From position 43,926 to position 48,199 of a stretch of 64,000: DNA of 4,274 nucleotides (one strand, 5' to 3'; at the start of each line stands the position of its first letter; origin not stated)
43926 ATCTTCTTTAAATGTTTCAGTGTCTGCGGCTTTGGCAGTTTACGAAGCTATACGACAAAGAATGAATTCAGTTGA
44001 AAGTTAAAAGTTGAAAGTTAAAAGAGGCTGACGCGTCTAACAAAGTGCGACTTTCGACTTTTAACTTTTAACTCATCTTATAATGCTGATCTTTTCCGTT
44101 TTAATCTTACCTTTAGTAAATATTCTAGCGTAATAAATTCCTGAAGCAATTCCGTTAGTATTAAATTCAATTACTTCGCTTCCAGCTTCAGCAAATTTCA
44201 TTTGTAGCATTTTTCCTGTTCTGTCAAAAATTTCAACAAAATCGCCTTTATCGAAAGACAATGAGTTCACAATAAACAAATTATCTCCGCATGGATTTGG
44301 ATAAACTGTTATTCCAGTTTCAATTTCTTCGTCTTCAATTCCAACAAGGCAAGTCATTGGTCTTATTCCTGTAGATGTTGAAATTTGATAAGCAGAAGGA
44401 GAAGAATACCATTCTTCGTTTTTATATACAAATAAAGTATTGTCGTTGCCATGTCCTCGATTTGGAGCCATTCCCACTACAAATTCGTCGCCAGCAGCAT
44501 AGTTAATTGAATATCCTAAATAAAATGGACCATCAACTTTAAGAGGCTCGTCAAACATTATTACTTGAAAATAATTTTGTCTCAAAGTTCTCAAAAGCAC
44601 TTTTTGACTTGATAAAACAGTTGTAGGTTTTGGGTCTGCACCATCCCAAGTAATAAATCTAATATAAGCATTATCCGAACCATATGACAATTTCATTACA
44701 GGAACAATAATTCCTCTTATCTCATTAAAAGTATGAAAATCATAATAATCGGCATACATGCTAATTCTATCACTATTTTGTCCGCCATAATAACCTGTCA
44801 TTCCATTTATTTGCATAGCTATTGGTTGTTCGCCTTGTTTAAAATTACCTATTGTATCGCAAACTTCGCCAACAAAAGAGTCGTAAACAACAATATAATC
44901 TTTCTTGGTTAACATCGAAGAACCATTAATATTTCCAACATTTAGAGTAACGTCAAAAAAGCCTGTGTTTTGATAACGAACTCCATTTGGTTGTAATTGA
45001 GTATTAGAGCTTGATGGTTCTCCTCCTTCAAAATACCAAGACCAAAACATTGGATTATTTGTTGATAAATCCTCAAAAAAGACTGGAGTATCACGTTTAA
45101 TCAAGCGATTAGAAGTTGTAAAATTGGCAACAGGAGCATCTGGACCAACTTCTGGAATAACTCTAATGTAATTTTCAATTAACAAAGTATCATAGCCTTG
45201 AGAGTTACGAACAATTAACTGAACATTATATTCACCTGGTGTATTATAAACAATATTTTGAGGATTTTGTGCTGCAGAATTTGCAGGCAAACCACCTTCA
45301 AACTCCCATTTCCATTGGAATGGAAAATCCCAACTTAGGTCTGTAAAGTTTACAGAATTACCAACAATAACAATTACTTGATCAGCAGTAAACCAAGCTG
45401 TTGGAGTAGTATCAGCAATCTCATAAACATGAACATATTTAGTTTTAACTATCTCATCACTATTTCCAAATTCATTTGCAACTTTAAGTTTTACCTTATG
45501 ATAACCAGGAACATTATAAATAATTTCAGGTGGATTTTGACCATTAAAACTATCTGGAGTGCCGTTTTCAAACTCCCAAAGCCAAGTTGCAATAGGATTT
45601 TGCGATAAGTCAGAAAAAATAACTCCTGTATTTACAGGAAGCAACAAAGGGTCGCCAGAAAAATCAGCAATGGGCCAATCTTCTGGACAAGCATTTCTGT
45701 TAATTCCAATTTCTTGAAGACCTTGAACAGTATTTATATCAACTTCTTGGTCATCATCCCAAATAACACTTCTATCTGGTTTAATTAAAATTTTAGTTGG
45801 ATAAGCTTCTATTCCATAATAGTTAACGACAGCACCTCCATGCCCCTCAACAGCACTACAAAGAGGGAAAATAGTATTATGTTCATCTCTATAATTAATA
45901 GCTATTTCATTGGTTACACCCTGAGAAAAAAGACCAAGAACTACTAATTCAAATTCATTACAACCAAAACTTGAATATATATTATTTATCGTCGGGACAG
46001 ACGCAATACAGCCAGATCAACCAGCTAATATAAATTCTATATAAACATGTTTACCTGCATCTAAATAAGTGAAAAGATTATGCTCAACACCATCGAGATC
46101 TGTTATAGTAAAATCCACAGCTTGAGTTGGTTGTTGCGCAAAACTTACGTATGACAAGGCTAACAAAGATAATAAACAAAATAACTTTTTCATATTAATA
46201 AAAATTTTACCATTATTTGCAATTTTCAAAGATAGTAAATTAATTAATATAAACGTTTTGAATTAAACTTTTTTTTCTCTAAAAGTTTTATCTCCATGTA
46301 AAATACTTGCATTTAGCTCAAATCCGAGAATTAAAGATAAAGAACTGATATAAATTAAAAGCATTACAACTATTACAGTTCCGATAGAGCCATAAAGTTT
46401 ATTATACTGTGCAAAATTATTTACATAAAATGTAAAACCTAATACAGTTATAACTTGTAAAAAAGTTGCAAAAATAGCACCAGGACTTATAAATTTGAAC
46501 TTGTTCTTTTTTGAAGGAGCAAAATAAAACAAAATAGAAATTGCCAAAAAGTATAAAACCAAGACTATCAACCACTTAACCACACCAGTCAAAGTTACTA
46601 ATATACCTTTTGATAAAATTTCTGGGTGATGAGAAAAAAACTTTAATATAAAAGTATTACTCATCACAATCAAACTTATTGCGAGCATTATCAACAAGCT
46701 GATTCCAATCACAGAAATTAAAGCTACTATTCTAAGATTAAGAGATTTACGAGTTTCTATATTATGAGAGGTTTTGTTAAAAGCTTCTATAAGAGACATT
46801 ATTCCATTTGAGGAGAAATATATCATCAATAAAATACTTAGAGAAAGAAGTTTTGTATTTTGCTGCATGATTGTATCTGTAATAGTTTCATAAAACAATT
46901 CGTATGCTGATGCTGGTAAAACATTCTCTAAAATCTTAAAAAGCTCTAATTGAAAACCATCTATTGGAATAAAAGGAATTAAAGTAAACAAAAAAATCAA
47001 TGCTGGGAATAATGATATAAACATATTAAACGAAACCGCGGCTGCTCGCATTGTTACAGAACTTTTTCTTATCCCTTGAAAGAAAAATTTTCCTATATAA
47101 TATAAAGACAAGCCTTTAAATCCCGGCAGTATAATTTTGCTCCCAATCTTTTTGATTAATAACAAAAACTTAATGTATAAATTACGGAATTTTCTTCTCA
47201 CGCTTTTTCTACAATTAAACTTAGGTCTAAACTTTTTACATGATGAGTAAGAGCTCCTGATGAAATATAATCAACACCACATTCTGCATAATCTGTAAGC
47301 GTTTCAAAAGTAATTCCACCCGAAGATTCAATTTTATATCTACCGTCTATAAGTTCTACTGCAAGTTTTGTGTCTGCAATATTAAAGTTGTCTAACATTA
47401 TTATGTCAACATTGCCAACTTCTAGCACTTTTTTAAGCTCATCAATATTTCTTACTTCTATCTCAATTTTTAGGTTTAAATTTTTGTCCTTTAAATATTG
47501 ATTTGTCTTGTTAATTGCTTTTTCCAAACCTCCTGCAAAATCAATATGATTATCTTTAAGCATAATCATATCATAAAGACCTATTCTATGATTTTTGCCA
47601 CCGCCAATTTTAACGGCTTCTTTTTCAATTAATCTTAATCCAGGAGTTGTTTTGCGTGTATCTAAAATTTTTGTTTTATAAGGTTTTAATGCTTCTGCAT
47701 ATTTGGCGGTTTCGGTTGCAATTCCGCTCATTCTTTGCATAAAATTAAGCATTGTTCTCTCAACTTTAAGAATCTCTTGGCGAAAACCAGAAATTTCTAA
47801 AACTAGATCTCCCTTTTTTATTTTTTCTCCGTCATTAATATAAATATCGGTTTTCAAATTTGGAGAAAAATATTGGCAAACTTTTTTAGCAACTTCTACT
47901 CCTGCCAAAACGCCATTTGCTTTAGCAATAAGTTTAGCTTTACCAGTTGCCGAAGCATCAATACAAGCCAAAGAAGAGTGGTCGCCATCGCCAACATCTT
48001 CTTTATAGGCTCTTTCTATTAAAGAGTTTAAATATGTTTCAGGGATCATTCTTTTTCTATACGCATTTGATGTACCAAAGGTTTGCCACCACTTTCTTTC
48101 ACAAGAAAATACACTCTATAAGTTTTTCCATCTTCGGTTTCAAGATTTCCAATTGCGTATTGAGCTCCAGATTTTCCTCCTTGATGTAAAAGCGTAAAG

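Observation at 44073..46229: In-frame TGA at the first Cys of a thioredoxin-fold CxxC motif: candidate T9SS-secreted selenoprotein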

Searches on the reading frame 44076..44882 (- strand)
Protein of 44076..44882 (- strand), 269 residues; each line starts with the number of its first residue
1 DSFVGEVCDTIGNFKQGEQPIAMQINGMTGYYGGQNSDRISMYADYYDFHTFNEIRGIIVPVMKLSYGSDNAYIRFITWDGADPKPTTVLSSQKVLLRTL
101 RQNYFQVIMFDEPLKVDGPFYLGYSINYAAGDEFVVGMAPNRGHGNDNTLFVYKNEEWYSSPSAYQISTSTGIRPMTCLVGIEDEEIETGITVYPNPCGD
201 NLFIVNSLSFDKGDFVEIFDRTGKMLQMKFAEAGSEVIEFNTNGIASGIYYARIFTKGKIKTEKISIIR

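Call 51: search_protein_families(library=ncbifam, proteins=[window:44076-44882:-], max_evalue=1)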
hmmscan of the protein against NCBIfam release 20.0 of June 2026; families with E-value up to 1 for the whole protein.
seq(269 aa): 4 families
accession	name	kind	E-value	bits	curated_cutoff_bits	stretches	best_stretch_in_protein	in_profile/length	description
TIGR04183.1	Por_Secre_tail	domain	2.9e-11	43.2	23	1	193-267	1-71/72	T9SS type A sorting domain-containing protein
NF038113.1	T9SSA_dep_M36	equivalog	5.2e-08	31.5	885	1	165-265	771-866/869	T9SS-dependent M36 family metallopeptidase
NF052323.1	T9SSA_dep_M6i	equivalog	0.00066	17.7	600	1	194-264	961-1034/1043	T9SS-dependent M6-like inactivated metalloprotease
NF041089.1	alpha_gluc_AglA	equivalog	0.06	12.2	650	1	23-72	94-143/464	alpha-glucosidase AglA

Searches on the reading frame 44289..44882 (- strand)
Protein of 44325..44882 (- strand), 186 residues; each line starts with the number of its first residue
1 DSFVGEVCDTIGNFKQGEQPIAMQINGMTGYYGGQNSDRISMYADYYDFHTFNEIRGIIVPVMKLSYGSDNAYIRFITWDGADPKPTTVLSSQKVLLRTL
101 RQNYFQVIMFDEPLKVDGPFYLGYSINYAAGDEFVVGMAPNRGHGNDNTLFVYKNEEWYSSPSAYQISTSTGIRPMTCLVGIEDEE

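Call 52: search_protein_families(library=pfam, proteins=[window:44325-44882:-], max_evalue=1)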
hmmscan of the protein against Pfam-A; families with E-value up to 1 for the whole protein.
seq(186 aa): 0 families

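Call 73: find_homologous_proteins(query=window:44325-44879:-, max_evalue=0.001)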
Query seq(185 aa) (185 aa): 2 proteins with E <= 0.001 among 19 candidates.
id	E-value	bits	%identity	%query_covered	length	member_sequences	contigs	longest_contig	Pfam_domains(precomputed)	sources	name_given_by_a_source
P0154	5.9e-51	191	79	61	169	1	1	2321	-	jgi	-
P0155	4.8e-34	136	83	42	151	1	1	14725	PF18962.8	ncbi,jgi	jgi:hypothetical protein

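Call 99: predict_structure(alignment_id=A4)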
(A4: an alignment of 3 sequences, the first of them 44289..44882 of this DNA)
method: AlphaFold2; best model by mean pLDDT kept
length: 198 residues; sequences in the alignment: 3
mean_pLDDT: 37.5   pTM: 0.30
mean pLDDT of the five models: 37.5, 29.2, 28.4, 27.3, 25.7
residues with pLDDT >= 90: 0; 70-90: 0; 50-70: 9; < 50: 189
segments of 3 or more residues with pLDDT < 50: 1-54, 59-109, 117-154, 159-198
pLDDT, mean of each block of 10 residues (from residue 1): 28 33 34 33 40 47 39 45 45 37 43 49 44 40 36 48 30 28 26 23
secondary structure, 60 per line:
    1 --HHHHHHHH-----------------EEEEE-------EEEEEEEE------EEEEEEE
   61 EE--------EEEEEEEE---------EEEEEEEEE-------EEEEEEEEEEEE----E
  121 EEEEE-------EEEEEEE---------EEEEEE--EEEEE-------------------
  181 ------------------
elements in order: H3-10 E28-32 E40-47 E54-62 E71-78 E88-96 E104-115 E120-125 E133-139 E149-154 E157-161

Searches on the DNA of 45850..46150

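Call 39: search_rna_families(source=window, start=45850, end=46150, threshold=evalue, max_evalue=10)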
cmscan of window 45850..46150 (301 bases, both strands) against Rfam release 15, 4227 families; matches with E-value up to 10: 3.
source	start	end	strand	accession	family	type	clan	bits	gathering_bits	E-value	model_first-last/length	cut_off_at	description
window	45886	46003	-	RF03043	Prevotella-2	Gene; sRNA;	-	17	72.1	6.1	1-116/116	no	Prevotella-2 RNA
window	45999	46078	-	RF02077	STnc220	Gene; sRNA;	-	15.4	60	6.2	1-79/79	no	Salmonella enterica sRNA STnc220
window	46055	46091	-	RF01125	sR4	Gene; snRNA; snoRNA; CD-box;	-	9.8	50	9.7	1-56/56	no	Small nucleolar RNA sR4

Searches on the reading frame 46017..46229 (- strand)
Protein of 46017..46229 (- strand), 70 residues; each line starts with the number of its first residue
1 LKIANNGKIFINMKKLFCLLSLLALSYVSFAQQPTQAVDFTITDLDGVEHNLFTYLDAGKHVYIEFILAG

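Call 31: find_encoding_contigs(protein=window:46017-46229:-, flank=3000, max_places=10)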
Protein window:46017-46229:- (70 aa): 22 contigs read that carry it; 10 places shown.
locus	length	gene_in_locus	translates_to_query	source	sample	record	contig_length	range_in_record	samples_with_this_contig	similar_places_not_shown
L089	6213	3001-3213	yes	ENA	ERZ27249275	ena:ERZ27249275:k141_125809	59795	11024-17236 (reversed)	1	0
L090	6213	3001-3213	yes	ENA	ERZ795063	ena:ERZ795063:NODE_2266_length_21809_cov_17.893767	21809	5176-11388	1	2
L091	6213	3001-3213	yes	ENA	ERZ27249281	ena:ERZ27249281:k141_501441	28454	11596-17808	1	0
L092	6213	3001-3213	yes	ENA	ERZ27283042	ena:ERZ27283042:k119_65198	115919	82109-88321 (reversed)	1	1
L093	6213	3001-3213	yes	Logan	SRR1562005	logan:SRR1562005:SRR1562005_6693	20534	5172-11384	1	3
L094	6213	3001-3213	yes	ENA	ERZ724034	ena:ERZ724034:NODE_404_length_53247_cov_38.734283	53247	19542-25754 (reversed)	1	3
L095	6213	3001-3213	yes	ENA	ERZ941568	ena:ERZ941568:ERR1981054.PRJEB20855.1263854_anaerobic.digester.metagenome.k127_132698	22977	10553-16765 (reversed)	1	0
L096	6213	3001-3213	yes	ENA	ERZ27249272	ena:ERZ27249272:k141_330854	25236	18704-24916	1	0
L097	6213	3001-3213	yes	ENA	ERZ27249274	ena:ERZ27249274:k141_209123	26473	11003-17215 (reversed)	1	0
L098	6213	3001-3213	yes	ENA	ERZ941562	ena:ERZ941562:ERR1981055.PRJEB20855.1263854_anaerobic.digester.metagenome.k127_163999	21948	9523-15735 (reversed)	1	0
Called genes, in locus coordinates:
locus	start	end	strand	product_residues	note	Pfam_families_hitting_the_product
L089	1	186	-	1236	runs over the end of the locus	PF00512:HisKA (weak), PF02518:HATPase_c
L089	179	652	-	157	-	PF02590:SPOUT_MTase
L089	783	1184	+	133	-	PF16022:DUF4783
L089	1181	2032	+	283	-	PF02749:QRPTase_N, PF01729:QRPTase_C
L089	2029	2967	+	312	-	PF03631:Virul_fac_BrkB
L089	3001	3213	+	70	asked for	-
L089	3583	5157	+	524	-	PF00801:PKD, PF18911:PKD_4 (weak), PF00801:PKD (weak), PF18962:Por_Secre_tail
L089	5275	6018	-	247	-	PF08032:SpoU_sub_bind, PF00588:SpoU_methylase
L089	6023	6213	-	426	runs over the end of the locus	PF20094:GWxTD_dom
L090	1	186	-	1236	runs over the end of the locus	PF00512:HisKA (weak), PF02518:HATPase_c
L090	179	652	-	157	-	PF02590:SPOUT_MTase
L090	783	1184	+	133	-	PF16022:DUF4783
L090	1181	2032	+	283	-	PF02749:QRPTase_N, PF01729:QRPTase_C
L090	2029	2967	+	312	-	PF03631:Virul_fac_BrkB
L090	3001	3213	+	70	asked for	-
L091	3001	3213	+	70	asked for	-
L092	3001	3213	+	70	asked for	-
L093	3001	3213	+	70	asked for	-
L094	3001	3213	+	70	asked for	-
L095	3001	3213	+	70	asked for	-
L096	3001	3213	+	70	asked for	-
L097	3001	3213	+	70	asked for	-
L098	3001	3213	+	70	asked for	-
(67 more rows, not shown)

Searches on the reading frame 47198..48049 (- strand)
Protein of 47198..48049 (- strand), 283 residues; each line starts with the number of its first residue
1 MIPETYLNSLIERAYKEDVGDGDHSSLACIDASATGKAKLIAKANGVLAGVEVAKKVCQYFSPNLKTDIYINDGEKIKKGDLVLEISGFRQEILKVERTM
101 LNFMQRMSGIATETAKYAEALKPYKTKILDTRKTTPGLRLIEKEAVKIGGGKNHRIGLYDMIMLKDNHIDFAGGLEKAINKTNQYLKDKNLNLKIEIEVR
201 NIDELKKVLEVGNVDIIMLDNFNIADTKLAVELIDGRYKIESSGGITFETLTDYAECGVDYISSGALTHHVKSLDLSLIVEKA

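Call 29: find_encoding_contigs(protein=window:47198-48049:-, flank=1000, max_places=5)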
Protein window:47198-48049:- (283 aa): 23 contigs read that carry it; 5 places shown.
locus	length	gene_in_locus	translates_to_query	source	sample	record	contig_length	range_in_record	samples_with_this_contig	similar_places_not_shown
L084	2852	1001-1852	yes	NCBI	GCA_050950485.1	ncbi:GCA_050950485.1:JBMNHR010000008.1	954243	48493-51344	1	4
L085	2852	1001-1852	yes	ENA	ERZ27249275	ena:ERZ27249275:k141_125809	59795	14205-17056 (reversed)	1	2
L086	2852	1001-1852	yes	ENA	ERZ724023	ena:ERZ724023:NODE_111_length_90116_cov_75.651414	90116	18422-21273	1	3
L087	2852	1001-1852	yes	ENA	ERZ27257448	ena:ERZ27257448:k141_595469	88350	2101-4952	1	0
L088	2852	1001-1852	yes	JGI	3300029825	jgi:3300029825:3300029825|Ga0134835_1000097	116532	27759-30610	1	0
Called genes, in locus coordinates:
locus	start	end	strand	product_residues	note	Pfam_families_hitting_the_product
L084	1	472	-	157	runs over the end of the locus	PF02590:SPOUT_MTase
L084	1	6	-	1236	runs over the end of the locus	PF00512:HisKA (weak), PF02518:HATPase_c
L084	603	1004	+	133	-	PF16022:DUF4783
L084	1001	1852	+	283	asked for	PF02749:QRPTase_N, PF01729:QRPTase_C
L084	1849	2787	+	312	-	PF03631:Virul_fac_BrkB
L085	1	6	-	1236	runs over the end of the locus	PF00512:HisKA (weak), PF02518:HATPase_c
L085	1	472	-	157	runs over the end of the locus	PF02590:SPOUT_MTase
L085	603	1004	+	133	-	PF16022:DUF4783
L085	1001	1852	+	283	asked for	PF02749:QRPTase_N, PF01729:QRPTase_C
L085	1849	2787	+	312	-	PF03631:Virul_fac_BrkB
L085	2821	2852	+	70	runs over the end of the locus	-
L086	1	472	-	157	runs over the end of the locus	PF02590:SPOUT_MTase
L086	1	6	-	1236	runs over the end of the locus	PF00512:HisKA (weak), PF02518:HATPase_c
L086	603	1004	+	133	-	PF16022:DUF4783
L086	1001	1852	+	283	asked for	PF02749:QRPTase_N, PF01729:QRPTase_C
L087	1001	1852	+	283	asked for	PF02749:QRPTase_N, PF01729:QRPTase_C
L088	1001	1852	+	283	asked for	PF02749:QRPTase_N, PF01729:QRPTase_C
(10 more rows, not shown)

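Call 56: list_cluster_members(proteins=[window:44076-45647:-, window:47198-48049:-])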
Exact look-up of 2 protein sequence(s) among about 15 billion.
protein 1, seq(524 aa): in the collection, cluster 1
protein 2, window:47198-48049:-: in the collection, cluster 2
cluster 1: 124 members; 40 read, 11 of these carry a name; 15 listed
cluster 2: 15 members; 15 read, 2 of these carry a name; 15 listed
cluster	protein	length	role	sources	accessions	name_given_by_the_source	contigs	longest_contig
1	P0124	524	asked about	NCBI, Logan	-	-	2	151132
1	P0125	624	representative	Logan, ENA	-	-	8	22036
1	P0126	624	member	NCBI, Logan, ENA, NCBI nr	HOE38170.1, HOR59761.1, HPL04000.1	MAG TPA: PKD domain-containing protein [Bacteroidales bacterium] | PKD domain-containing protein [Bacteroidales bacterium]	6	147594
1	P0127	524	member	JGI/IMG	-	PKD repeat protein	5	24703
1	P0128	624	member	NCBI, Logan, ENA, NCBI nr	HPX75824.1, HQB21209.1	MAG TPA: PKD domain-containing protein [Bacteroidales bacterium] | PKD domain-containing protein [Bacteroidales bacterium]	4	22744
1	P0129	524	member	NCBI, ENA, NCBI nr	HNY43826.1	MAG TPA: PKD domain-containing protein [Bacteroidales bacterium] | PKD domain-containing protein [Bacteroidales bacterium]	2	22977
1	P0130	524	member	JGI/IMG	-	PKD repeat protein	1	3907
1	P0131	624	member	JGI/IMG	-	PKD repeat protein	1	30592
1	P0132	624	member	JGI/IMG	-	PKD repeat protein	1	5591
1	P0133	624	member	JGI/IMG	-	PKD repeat protein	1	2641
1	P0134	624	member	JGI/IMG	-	PKD repeat protein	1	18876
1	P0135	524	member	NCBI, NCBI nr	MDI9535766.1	MAG: PKD domain-containing protein [Bacteroidota bacterium] | PKD domain-containing protein [Bacteroidota bacterium]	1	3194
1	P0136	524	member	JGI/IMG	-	PKD repeat protein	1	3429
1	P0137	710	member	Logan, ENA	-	-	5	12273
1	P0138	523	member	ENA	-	-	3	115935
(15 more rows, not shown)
